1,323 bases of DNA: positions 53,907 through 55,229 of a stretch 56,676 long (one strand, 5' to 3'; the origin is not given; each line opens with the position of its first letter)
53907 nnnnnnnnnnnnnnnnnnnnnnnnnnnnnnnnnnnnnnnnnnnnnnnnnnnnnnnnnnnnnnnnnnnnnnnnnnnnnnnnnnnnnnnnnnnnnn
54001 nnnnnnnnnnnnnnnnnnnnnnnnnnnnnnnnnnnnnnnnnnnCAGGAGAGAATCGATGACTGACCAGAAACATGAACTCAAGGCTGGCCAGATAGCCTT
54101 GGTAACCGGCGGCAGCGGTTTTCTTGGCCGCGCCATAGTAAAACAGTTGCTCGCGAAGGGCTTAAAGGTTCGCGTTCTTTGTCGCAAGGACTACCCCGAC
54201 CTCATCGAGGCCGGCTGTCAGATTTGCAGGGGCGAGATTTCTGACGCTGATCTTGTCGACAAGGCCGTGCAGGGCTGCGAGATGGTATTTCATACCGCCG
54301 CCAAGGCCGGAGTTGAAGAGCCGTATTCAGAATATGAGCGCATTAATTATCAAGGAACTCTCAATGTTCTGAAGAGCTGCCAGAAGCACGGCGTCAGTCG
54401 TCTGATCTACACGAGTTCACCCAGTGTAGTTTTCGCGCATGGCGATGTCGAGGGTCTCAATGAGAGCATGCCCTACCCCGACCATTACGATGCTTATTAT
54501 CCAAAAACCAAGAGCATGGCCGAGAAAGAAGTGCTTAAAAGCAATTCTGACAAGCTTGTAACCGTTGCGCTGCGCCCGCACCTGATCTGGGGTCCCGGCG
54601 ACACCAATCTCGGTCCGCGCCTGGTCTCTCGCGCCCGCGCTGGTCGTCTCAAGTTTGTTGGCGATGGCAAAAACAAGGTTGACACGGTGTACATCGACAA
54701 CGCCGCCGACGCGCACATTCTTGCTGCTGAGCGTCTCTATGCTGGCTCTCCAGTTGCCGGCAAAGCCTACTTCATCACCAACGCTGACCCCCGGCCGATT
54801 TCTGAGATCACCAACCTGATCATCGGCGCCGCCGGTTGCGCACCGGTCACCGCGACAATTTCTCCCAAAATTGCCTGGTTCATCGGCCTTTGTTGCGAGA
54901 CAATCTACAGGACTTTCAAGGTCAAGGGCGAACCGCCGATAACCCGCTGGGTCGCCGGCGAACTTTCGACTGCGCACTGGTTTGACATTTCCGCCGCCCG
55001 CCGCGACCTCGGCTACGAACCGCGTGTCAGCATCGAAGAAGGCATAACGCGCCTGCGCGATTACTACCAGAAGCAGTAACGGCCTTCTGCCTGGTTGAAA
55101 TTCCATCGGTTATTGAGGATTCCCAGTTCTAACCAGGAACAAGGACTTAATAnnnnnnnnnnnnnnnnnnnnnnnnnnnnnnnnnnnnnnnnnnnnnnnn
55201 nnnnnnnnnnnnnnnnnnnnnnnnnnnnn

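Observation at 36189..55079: Single co-directional operon coupling a Pfa-like PUFA/polyketide synthase directly to oleABCD head-to-head olefin biosynthesis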

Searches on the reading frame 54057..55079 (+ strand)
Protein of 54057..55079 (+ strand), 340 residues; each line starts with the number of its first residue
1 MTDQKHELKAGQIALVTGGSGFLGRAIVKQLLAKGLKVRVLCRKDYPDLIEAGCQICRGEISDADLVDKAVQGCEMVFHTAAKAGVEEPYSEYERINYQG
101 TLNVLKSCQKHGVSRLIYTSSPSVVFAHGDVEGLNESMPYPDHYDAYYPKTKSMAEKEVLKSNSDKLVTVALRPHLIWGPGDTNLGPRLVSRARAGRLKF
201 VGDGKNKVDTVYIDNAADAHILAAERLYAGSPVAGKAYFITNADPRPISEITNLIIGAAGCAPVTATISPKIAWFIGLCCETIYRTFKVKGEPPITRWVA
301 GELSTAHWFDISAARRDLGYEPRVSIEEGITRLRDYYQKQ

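Call 3: search_protein_families(library=pfam, proteins=[window:54057-55076:+])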
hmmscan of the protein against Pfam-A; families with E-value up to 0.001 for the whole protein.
window:54057-55076:+ (340 aa): 9 families
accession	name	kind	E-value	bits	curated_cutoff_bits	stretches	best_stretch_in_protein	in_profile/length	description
PF01073.25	3Beta_HSD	-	4e-57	193.8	22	1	15-254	1-263/280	3-beta hydroxysteroid dehydrogenase/isomerase family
PF01370.27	Epimerase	-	3.7e-35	121.9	20.9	1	14-230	1-231/240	NAD dependent epimerase/dehydratase family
PF07993.18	NAD_binding_4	-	3.5e-18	66.1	20.1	1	67-184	82-212/258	Male sterility protein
PF13460.12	NAD_binding_10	-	1e-16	61.8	27.2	1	18-163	1-135/184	NAD(P)H-binding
PF16363.11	GDP_Man_Dehyd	-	3.5e-16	60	27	1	15-225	1-238/332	GDP-mannose 4,6 dehydratase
PF04321.23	RmlD_sub_bind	-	1.4e-11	44.4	27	1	15-245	4-217/287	RmlD substrate binding domain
PF05368.20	NmrA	-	1e-08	35.6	27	1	15-121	6-107/298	NmrA-like family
PF02719.21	Polysacc_synt_2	-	5.9e-08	32.7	20.2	1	15-121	2-128/293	Polysaccharide biosynthesis protein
PF00106.31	adh_short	-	0.00047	20.1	26.6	1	12-45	1-33/195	short chain dehydrogenase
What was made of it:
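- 54057..55079 (+): oleD, an NAD(P)H-dependent 2-alkyl-3-oxoalkanoate reductase of the SDR / 3-beta-HSD family, 340 aa. Pfam 3Beta_HSD (call 3).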

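Call 4: search_protein_families(library=ncbifam, proteins=[window:54057-55076:+])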
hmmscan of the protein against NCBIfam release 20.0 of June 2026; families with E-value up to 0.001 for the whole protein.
window:54057-55076:+ (340 aa): 37 families (the best 25 are shown)
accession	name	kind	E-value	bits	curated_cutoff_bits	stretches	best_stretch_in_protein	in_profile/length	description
NF042422.1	oxyalk_red_OleD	equivalog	6.9e-123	410.2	580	1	15-336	4-327/329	2-alkyl-3-oxoalkanoate reductase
NF042423.1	oxyalk_red_Shew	equivalog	1.6e-112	375.9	580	1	13-333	10-331/331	2-alkyl-3-oxoalkanoate reductase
TIGR03466.1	HpnA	hypoth_equivalog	4.3e-41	140.9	367.65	1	14-333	3-317/327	hopanoid-associated sugar epimerase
NF052578.1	StrlDmthSdmBMthl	equivalog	2.7e-24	86.5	600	1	14-323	3-309/328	sterol demethylase protein SdmB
TIGR04180.1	EDH_00030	hypoth_equivalog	2.1e-18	66.5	475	1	15-221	2-222/297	NAD-dependent 4,6-dehydratase LegB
TIGR01179.1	galE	equivalog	5.1e-17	61.7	262.3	1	15-173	3-172/332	UDP-glucose 4-epimerase GalE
TIGR01746.1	Thioester-redct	subfamily_domain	6e-16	58.6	213.35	1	72-241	87-262/371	thioester reductase domain-containing protein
NF004520.0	PRK05865.1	equivalog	1.5e-14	52.9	1509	1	16-189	5-140/854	sugar epimerase family protein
NF058621.1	DiazavRedAvaA7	equivalog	8.9e-13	48.5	400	1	15-230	4-225/304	3-diazoavenalumate denitrifying reductase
TIGR01181.1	dTDP_gluc_dehyt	equivalog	2e-11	43.6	365.1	1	15-339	3-313/321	dTDP-glucose 4,6-dehydratase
NF041293.1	G6PDh_Azf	equivalog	5.8e-11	42.3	400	1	14-127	5-121/252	NAD-dependent glucose-6-phosphate dehydrogenase Azf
TIGR02197.1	heptose_epim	equivalog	8.7e-09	35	274.6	1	15-180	2-173/316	ADP-glyceromanno-heptose 6-epimerase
NF043036.1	ErythonDh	equivalog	1.2e-08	34.6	325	1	15-124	4-128/321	D-erythronate dehydrogenase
NF005539.0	PRK07201.1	equivalog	3e-08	32.9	549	1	15-182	4-182/657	SDR family oxidoreductase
NF007956.0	PRK10675.1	subfamily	3.7e-08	32.9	394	1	14-157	3-158/338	UDP-glucose 4-epimerase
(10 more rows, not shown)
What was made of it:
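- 54057..55079 (+): NF042422 at 410 bits and NF042423 at 376 bits are the best matches, both below the cutoff of 580 (call 4).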

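Call 32: find_encoding_contigs(protein=window:54057-55079:+, flank=10000, max_places=4)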
Protein window:54057-55079:+ (340 aa): 10 contigs read that carry it; 4 places shown.
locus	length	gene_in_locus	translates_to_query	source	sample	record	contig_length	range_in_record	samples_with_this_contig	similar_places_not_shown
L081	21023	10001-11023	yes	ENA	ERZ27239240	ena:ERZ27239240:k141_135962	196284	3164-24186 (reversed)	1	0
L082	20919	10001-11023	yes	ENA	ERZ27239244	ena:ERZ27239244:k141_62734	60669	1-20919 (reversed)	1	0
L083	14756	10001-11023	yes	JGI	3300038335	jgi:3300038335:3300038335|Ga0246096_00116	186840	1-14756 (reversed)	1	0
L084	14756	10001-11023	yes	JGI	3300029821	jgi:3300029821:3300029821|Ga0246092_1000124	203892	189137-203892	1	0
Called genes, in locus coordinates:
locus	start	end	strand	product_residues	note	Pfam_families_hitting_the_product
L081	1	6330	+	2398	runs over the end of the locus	PF00109:ketoacyl-synt, PF02801:Ketoacyl-synt_C, PF16197:KAsynt_C_assoc (faint), PF00109:ketoacyl-synt, PF02801:Ketoacyl-synt_C, PF22818:ApeI-like (faint), PF07977:FabA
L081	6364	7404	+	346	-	PF00108:Thiolase_N (weak), PF08541:ACP_syn_III_C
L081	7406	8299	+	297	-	PF00561:Abhydrolase_1, PF12146:Hydrolase_4, PF12697:Abhydrolase_6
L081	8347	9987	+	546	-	PF00501:AMP-binding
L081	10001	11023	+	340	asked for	PF05368:NmrA, PF01073:3Beta_HSD, PF01370:Epimerase, PF02719:Polysacc_synt_2 (weak), PF04321:RmlD_sub_bind, PF13460:NAD_binding_10, PF16363:GDP_Man_Dehyd, PF07993:NAD_binding_4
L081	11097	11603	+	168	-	-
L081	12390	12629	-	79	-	-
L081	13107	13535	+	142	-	-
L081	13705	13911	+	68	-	PF13619:KTSC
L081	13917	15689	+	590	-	PF02463:SMC_N (weak), PF11398:DUF2813 (weak), PF13175:AAA_15, PF13476:AAA_23 (weak), PF13304:AAA_21, PF20469:OLD-like_TOPRIM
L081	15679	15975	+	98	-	-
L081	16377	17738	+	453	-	PF05496:RuvB_N (weak), PF00004:AAA, PF17866:AAA_lid_6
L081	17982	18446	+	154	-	-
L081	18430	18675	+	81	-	-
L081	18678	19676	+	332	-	PF21068:ATPgraspMvdD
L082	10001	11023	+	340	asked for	PF05368:NmrA, PF01073:3Beta_HSD, PF01370:Epimerase, PF02719:Polysacc_synt_2 (weak), PF04321:RmlD_sub_bind, PF13460:NAD_binding_10, PF16363:GDP_Man_Dehyd, PF07993:NAD_binding_4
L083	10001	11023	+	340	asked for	PF05368:NmrA, PF01073:3Beta_HSD, PF01370:Epimerase, PF02719:Polysacc_synt_2 (weak), PF04321:RmlD_sub_bind, PF13460:NAD_binding_10, PF16363:GDP_Man_Dehyd, PF07993:NAD_binding_4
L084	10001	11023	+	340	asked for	PF05368:NmrA, PF01073:3Beta_HSD, PF01370:Epimerase, PF02719:Polysacc_synt_2 (weak), PF04321:RmlD_sub_bind, PF13460:NAD_binding_10, PF16363:GDP_Man_Dehyd, PF07993:NAD_binding_4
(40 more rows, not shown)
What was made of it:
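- Checked: Public gene calls use either 52373 or 52403 (call 32).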

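Call 55: search_solved_structures(query=window:54057-55076:+, max_evalue=1e-15)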
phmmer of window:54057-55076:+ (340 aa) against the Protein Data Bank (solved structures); distinct sequences matched with E-value up to 1e-15: 6.
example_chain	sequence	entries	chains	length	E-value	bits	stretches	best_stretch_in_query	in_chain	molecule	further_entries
6jkg_A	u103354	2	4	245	2.4e-43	152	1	14-241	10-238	Sterol-4-alpha-carboxylate 3-dehydrogenase, decarboxylating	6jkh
3wj7_A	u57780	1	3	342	1.2e-27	100.4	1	11-326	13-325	Putative oxidoreductase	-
6wjb_A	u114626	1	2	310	2.1e-17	66.7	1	13-217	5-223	NAD-dependent epimerase/dehydratase family protein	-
6wj9_A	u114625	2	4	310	1.1e-16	64.4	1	13-217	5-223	NAD-dependent epimerase/dehydratase family protein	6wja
6kv9_A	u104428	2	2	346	2.7e-16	63.1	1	11-272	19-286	MoeE5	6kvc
2p5u_A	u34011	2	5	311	7.1e-16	61.7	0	14-227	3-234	UDP-glucose 4-epimerase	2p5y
